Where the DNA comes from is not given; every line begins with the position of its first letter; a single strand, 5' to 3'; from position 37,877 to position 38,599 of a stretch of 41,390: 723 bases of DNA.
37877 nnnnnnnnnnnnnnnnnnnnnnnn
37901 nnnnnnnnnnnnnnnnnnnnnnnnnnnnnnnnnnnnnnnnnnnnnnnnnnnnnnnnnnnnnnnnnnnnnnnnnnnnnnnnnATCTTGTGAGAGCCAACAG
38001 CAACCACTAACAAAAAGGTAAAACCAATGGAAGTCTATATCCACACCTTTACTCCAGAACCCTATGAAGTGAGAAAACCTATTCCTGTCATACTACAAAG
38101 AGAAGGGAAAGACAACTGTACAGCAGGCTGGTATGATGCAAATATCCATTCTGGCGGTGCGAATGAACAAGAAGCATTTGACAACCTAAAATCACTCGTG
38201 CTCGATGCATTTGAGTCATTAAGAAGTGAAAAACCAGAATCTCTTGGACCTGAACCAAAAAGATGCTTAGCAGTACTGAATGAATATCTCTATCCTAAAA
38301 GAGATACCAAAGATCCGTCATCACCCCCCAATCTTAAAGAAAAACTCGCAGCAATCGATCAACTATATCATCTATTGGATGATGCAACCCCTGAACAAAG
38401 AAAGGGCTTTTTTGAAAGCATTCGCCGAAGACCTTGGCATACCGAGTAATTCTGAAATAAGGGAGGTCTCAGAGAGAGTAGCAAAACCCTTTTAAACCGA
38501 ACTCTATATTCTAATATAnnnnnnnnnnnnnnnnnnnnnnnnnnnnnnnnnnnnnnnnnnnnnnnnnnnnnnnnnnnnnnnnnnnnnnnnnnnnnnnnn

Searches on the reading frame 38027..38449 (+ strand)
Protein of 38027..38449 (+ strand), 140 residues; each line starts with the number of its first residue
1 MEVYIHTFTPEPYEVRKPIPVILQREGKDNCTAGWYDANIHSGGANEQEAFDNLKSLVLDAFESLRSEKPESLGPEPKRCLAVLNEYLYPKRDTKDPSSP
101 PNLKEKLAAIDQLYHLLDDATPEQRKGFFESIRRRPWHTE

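Call 8: search_protein_families(library=pfam, proteins=[window:38027-38449:+], max_evalue=0.01)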
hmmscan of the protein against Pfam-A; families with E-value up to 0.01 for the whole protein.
window:38027-38449:+ (140 aa): 0 families

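Call 31: find_encoding_contigs(protein=window:38027-38446:+, flank=10000, max_places=10)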
Protein window:38027-38446:+ (140 aa): 3 contigs read that carry it; 3 places shown.
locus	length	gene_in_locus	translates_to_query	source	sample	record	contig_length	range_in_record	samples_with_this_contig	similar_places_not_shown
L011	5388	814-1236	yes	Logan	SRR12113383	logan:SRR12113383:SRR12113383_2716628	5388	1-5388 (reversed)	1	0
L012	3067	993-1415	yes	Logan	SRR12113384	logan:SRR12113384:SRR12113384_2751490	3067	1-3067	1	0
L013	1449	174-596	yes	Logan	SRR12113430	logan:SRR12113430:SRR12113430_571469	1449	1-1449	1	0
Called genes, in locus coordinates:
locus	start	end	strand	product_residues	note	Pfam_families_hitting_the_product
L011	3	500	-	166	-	?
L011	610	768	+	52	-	-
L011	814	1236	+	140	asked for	-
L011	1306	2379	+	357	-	-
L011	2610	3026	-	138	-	-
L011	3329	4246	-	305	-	PF06550:SPP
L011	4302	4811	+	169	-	PF11848:DUF3368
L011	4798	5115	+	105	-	PF03683:UPF0175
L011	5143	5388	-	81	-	?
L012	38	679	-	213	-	PF00239:Resolvase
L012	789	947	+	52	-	-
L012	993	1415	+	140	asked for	-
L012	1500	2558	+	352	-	-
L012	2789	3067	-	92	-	?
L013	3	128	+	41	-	?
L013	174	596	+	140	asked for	-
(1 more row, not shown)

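Call 63: search_protein_families(library=pfam, proteins=[window:38027-38446:+], max_evalue=1)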
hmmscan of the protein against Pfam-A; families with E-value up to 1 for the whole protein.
window:38027-38446:+ (140 aa): 0 families

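Call 64: search_protein_families(library=ncbifam, proteins=[window:38027-38446:+], max_evalue=1)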
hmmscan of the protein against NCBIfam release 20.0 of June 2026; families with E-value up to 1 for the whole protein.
window:38027-38446:+ (140 aa): 0 families
